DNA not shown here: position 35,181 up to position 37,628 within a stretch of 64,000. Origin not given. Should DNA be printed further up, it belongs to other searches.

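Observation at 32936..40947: Locus-level model: a sigma-54-controlled peptide processing/export module with three HlyD-type adaptors but no pump or outer-membrane factor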

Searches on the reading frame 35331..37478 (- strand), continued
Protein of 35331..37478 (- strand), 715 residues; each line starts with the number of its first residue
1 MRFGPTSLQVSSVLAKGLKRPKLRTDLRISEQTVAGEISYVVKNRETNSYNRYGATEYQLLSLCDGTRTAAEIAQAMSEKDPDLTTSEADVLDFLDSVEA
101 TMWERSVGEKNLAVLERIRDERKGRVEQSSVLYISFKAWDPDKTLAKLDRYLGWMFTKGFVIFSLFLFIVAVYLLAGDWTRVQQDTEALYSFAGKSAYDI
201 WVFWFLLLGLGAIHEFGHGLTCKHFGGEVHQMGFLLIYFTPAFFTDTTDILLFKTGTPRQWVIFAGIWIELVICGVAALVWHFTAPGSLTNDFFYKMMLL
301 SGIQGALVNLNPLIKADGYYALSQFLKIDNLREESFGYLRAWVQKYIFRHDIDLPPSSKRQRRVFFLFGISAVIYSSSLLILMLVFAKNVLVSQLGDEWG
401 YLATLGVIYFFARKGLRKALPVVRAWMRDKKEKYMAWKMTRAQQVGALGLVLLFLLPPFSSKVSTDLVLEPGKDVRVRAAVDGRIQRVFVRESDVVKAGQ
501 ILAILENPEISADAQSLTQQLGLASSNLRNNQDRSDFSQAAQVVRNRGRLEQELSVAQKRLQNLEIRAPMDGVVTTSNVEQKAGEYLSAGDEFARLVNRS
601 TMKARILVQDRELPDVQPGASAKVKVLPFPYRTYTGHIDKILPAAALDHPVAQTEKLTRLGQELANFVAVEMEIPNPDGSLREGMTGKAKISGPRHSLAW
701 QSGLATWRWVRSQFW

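Call 41: search_protein_families(library=pfam, proteins=[L048:12177-14087:+, L058:12166-14043:+, L039:8257-9912:-, L063:13228-15624:-, L018:14781-15221:+, L053:6651-8756:+, L058:6976-9252:+, L047:6340-8289:+, L081:8786-10786:+, L027:2941-5676:-], max_evalue=0.001)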
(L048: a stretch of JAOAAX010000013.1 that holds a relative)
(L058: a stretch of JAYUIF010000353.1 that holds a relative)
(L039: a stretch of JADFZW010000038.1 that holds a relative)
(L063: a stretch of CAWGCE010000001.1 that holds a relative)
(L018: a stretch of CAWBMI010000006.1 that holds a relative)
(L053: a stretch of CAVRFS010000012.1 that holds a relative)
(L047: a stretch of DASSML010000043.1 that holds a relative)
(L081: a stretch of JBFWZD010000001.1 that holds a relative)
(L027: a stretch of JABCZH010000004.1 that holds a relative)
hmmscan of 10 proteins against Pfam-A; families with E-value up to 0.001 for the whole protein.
L048:12177-14087:+ (636 aa): 1 family
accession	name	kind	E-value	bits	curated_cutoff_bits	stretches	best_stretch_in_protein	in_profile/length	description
PF02321.23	OEP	-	5.5e-43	147.4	22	3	394-576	5-182/187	Outer membrane efflux protein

L058:12166-14043:+ (625 aa): 1 family
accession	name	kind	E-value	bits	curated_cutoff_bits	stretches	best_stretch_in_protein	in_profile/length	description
PF02321.23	OEP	-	4.3e-31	108.6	22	1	402-593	2-187/187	Outer membrane efflux protein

L039:8257-9912:- (551 aa): 1 family
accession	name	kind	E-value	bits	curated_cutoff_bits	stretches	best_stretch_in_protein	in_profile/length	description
PF02321.23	OEP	-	1.2e-24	87.6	22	2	82-311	4-183/187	Outer membrane efflux protein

L063:13228-15624:- (798 aa): 1 family
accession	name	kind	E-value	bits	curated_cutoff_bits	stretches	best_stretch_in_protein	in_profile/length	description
PF02321.23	OEP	-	9.1e-27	94.5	22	1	384-576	3-183/187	Outer membrane efflux protein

L018:14781-15221:+ (146 aa): 2 families
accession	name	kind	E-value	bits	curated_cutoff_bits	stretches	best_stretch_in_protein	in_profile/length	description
PF13581.12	HATPase_c_2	-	1.3e-30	106.5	27.4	1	22-144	1-126/127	Histidine kinase-like ATPase domain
PF02518.31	HATPase_c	-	7.7e-09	36.4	26.4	1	53-132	6-91/111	Histidine kinase-, DNA gyrase B-, and HSP90-like ATPase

L053:6651-8756:+ (701 aa): 5 families
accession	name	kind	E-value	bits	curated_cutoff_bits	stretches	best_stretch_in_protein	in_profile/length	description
PF16576.10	HlyD_D23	-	1.9e-10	40.8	30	1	418-574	20-158/214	Barrel-sandwich domain of CusB or HlyD membrane-fusion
PF13437.12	HlyD_3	-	3.9e-10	40.9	22.2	1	523-615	2-91/106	HlyD family secretion protein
PF13533.13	Biotin_lipoyl_2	-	1.3e-05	25.3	29.8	1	420-449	3-32/32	Biotin-lipoyl like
PF01590.32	GAF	-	3.5e-05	24.8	22.4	0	93-169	55-131/133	GAF domain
PF13492.12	GAF_3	-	0.00054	20.8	27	0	43-173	10-129/129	GAF domain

L058:6976-9252:+ (758 aa): 5 families
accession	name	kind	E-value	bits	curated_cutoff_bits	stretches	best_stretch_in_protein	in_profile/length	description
PF13533.13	Biotin_lipoyl_2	-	1.1e-10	41.5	29.8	1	513-544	1-32/32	Biotin-lipoyl like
PF16576.10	HlyD_D23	-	7.6e-08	32.3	30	1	513-655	20-160/214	Barrel-sandwich domain of CusB or HlyD membrane-fusion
PF13437.12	HlyD_3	-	1.6e-07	32.4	22.2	0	603-679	1-70/106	HlyD family secretion protein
PF01590.32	GAF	-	2e-07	32.1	22.4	0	79-231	4-130/133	GAF domain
PF13185.12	GAF_2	-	2e-06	28.5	28.6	1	81-233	8-134/136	GAF domain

L047:6340-8289:+ (649 aa): 5 families
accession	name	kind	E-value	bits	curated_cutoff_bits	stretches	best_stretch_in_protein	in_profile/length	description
PF01590.32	GAF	-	5.2e-26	92.2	22.4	2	37-178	1-133/133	GAF domain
PF13185.12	GAF_2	-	1.5e-24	87.2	28.6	2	36-178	2-135/136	GAF domain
PF16576.10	HlyD_D23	-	9.1e-22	77.8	30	1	420-617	21-214/214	Barrel-sandwich domain of CusB or HlyD membrane-fusion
PF13492.12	GAF_3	-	1e-20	74.9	27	2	208-352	1-129/129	GAF domain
PF13437.12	HlyD_3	-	2.1e-16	61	22.2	1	509-613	1-105/106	HlyD family secretion protein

L081:8786-10786:+ (666 aa): 5 families
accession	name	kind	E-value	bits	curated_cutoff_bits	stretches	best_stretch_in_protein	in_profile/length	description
PF13437.12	HlyD_3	-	1.1e-19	71.6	22.2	1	527-629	2-104/106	HlyD family secretion protein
PF16576.10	HlyD_D23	-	2.8e-15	56.6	30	1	438-632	22-212/214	Barrel-sandwich domain of CusB or HlyD membrane-fusion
PF01590.32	GAF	-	2.1e-10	41.7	22.4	1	237-365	8-130/133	GAF domain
PF13492.12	GAF_3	-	1e-09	39.3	27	1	237-365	8-124/129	GAF domain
PF13185.12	GAF_2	-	2e-07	31.7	28.6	1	241-368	14-135/136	GAF domain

L027:2941-5676:- (911 aa): 7 families
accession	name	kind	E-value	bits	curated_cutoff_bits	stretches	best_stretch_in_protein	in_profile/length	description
PF00069.31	Pkinase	-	1.2e-47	163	31.7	1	16-292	1-255/263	Protein kinase domain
PF07714.23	PK_Tyr_Ser-Thr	-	1.4e-35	123.3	23.1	2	18-164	3-154/258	Protein tyrosine and serine/threonine kinase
PF07676.18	PD40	-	6e-29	99.8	20.9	2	670-707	1-38/38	WD40-like Beta Propeller Repeat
PF03109.22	ABC1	-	1.2e-09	38.1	22.9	1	90-163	144-218/244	ABC1 atypical kinase-like domain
PF01636.29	APH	-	8.2e-08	32.7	23.2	0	131-160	167-198/239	Phosphotransferase enzyme family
PF00930.27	DPPIV_N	-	5.5e-07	29.1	22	0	617-677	26-82/354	Dipeptidyl peptidase IV (DPP IV) N-terminal region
PF01163.29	RIO1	-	0.00027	21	22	1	57-157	51-149/187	RIO domain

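Call 43: search_protein_families(library=pfam, proteins=[L081:3606-8267:+, L039:13030-16710:+, L039:16830-18374:+, L081:12907-15009:+, L071:5671-7578:+, L074:13331-15574:+, L053:12296-14023:+, L058:5457-6572:-], max_evalue=0.001)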
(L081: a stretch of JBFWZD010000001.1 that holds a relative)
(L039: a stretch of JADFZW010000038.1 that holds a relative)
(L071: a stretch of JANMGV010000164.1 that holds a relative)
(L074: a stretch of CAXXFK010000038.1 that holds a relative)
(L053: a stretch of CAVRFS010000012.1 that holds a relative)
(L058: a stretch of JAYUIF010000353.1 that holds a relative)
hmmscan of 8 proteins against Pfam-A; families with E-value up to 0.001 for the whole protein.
L081:3606-8267:+ (1553 aa): 9 families
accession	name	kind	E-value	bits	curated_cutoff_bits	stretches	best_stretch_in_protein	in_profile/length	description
PF17963.7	Big_9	-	1.6e-63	212.1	23.6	5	619-712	1-89/89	Bacterial Ig domain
PF17892.7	Cadherin_5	-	3.7e-53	177.8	26.5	4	619-714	2-98/98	Cadherin-like domain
PF17803.7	Cadherin_4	-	1.4e-43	147.6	25.1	5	610-681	3-71/71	Bacterial cadherin-like domain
PF05345.18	He_PIG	-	1.9e-30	105.6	24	3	719-809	1-96/96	Putative Ig domain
PF00028.23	Cadherin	-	6.1e-26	91.1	28.8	2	1141-1227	5-92/93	Cadherin domain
PF00353.25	HemolysinCabind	-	1e-14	54.6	23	3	1445-1479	2-36/36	RTX calcium-binding nonapeptide repeat (4 copies)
PF23592.1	Cadherin_CELSR2_9th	-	3.3e-09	37.2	36.8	1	1128-1204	4-82/100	CELSR2-like, ninth cadherin domain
PF19078.6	Big_12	-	1.5e-05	25.6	27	1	1046-1116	25-94/102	Bacterial Ig-like domain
PF04151.21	PPC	-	5.7e-05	24.3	25.9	0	348-410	2-69/70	Bacterial pre-peptidase C-terminal domain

L039:13030-16710:+ (1226 aa): 0 families

L039:16830-18374:+ (514 aa): 1 family
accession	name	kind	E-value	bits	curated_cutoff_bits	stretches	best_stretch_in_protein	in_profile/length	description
PF02321.23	OEP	-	5.7e-15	56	22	2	328-508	12-187/187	Outer membrane efflux protein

L081:12907-15009:+ (700 aa): 4 families
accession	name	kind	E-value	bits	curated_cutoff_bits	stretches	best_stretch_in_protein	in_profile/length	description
PF07517.20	SecA_DEAD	-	1.2e-100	337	24.6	1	82-469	13-290/290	SecA DEAD-like domain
PF21090.3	P-loop_SecA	-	1.1e-53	182.3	27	2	486-582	3-99/205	SecA P-loop domain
PF01043.26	SecA_PP_bind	-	8.8e-25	87.9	23.5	1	319-425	4-110/110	SecA preprotein cross-linking domain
PF00271.37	Helicase_C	-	6.1e-05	23.7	23.5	1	503-616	4-109/110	Helicase conserved C-terminal domain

L071:5671-7578:+ (635 aa): 3 families
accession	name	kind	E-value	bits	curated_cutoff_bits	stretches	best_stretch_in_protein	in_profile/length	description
PF07517.20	SecA_DEAD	-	7.2e-85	285.2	24.6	1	22-408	13-289/290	SecA DEAD-like domain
PF21090.3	P-loop_SecA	-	2e-42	145.6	27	2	429-525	6-102/205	SecA P-loop domain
PF01043.26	SecA_PP_bind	-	1.3e-19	71.2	23.5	1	258-364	3-109/110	SecA preprotein cross-linking domain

L074:13331-15574:+ (747 aa): 4 families
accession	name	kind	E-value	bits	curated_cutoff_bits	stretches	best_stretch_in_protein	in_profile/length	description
PF03572.23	Peptidase_S41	-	4.4e-51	173.2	24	1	505-678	1-164/165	Peptidase family S41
PF17820.7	PDZ_6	-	6.2e-12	45.5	27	1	415-464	7-54/54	PDZ domain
PF00595.29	PDZ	-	8.5e-10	39.3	23.2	1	387-463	7-81/81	PDZ domain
PF13180.12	PDZ_2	-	1.4e-07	32.1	27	1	395-468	3-73/80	PDZ domain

L053:12296-14023:+ (575 aa): 1 family
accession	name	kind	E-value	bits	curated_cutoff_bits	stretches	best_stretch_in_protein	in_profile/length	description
PF02321.23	OEP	-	6e-18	65.7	22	2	108-294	1-184/187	Outer membrane efflux protein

L058:5457-6572:- (371 aa): 3 families
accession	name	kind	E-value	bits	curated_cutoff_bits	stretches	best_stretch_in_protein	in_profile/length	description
PF00005.33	ABC_tran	-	5.2e-34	118.2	25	1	145-294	1-137/137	ABC transporter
PF13304.12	AAA_21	-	8.8e-14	52.7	27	1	263-325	235-300/304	AAA domain, putative AbiEii toxin, Type IV TA system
PF02463.25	SMC_N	-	2.3e-05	24.4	40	1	262-331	133-205/220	RecF/RecN/SMC N terminal domain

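Call 56: search_protein_families(library=pfam, proteins=[L048:4931-5845:+, L048:5972-7156:+, L063:5831-7687:+, L053:5354-6118:+, L053:6199-6534:+, L076:964-5715:+, L074:7634-8488:+, L069:7971-8669:+, L066:14062-15099:+, L023:7882-14121:+], max_evalue=0.001)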
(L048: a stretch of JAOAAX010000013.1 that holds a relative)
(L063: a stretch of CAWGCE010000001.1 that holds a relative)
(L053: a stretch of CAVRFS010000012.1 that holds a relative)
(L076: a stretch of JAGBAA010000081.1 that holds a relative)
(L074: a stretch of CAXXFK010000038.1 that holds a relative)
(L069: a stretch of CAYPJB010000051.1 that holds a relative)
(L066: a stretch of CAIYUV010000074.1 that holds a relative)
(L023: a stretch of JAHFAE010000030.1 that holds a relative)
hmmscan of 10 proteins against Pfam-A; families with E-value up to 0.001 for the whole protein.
L048:4931-5845:+ (304 aa): 2 families
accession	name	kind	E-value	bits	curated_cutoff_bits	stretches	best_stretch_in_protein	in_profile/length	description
PF00294.29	PfkB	-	2.4e-26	93.2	25.8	1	22-276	32-292/302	pfkB family carbohydrate kinase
PF08543.17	Phos_pyr_kin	-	0.00034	20.5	27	1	134-251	88-217/246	Phosphomethylpyrimidine kinase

L048:5972-7156:+ (394 aa): 0 families

L063:5831-7687:+ (618 aa): 0 families

L053:5354-6118:+ (254 aa): 1 family
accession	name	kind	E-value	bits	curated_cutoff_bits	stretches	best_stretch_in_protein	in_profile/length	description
PF00775.27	Dioxygenase_C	-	3.3e-26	92.3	27.3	1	76-248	2-180/182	Dioxygenase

L053:6199-6534:+ (111 aa): 0 families

L076:964-5715:+ (1583 aa): 1 family
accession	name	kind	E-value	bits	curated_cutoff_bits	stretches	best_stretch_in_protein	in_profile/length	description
PF02638.21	GHL10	-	2.4e-07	30.6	27.9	1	623-856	22-216/311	Glycosyl hydrolase-like 10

L074:7634-8488:+ (284 aa): 2 families
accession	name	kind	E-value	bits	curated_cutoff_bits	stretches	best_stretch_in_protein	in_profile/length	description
PF00849.27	PseudoU_synth_2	-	2e-34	119.4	26.8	1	111-266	1-152/152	RNA pseudouridylate synthase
PF01479.30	S4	-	3.7e-10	39.8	22.8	1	38-84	1-48/48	S4 domain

L069:7971-8669:+ (232 aa): 6 families
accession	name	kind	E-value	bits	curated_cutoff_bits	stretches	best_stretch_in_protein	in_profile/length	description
PF00072.30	Response_reg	-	1.7e-21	76.9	30.2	1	38-147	1-110/111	Response regulator receiver domain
PF01381.28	HTH_3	-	2.2e-11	44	23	1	172-226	1-55/55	Helix-turn-helix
PF12844.13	HTH_19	-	1.6e-07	31.6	30.2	1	169-227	1-59/64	Helix-turn-helix domain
PF13560.12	HTH_31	-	2.4e-05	25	27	1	168-220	2-55/64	Helix-turn-helix domain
PF13413.12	HTH_25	-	3.9e-05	23.8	24.6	1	172-204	2-34/62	Helix-turn-helix domain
PF13443.12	HTH_26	-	0.00013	22.6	22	1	177-229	7-60/63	Cro/C1-type HTH DNA-binding domain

L066:14062-15099:+ (345 aa): 1 family
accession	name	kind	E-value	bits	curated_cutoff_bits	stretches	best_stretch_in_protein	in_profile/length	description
PF01212.27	Beta_elim_lyase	-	4e-63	213.9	27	1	8-293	2-282/288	Beta-eliminating lyase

L023:7882-14121:+ (2079 aa): 4 families
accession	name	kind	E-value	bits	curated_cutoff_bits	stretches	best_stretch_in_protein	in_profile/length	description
PF18046.7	FKBP26_C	-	1.1e-09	38.8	27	0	1849-1873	23-46/72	FKBP26_C-terminal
PF18938.6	aRib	-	6.6e-08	32.7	27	0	1845-1879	38-66/71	Atypical Rib domain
PF04338.18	DUF481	-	4.7e-07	30.5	21.1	0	1739-1788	114-165/210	Protein of unknown function, DUF481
PF20596.3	pAdhesive_11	-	4.4e-06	27.3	24.3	0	444-458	32-46/112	Putative adhesive domain (group 11)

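Call 63: predict_structure(alignment_id=A1)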
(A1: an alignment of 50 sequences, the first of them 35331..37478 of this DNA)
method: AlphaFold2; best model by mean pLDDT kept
length: 715 residues; sequences in the alignment: 50
mean_pLDDT: 85.5   pTM: 0.64
mean pLDDT of the five models: 85.5, 85.2, 85.0, 83.9, 82.9
residues with pLDDT >= 90: 352; 70-90: 287; 50-70: 39; < 50: 37
segments of 3 or more residues with pLDDT < 50: 1-14, 127-129, 648-664
pLDDT, mean of each block of 10 residues (from residue 1): 36 55 89 85 88 91 89 90 86 86 76 69 55 73 95 95 96 94 85 76 90 95 95 80 90 91 95 96 93 93 86 91 90 94 89 91 96 91 85 88 90 86 84 71 84 87 90 91 94 92 94 92 90 85 90 92 94 90 92 91 89 88 91 92 60 41 63 89 90 90 82 59
secondary structure, 60 per line:
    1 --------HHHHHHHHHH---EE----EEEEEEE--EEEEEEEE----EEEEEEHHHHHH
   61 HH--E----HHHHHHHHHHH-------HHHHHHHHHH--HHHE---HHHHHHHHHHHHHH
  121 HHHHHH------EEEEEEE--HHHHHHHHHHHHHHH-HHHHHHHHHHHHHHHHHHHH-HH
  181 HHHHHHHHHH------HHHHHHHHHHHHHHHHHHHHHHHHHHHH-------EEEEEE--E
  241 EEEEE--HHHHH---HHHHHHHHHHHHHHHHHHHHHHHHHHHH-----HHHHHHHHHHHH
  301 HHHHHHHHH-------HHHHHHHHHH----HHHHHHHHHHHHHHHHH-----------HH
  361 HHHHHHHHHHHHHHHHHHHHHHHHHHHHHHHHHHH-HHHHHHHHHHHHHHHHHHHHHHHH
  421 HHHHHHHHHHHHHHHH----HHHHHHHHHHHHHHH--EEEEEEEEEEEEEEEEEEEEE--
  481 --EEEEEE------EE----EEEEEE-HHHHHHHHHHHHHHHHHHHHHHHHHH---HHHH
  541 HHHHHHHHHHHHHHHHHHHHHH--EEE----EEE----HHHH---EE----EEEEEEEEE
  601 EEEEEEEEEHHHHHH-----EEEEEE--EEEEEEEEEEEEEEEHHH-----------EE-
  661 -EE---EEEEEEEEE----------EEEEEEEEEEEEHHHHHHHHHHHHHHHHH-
elements in order (helices of 4 or more, strands of 3 or more residues): H9-18 E28-34 E37-44 E49-54 H55-62 H70-80 H88-97 H107-126 E133-139 H142-156 H158-177 H179-190 H197-224 E232-237 E240-245 H248-252 H256-283 H289-309 H317-326 H331-347 H359-395 H397-436 H441-455 E458-478 E483-488 E501-506 H508-533 H537-562 E565-567 E572-574 H579-582 E592-609 H610-615 E621-626 E629-643 E667-675 E686-697 H698-714
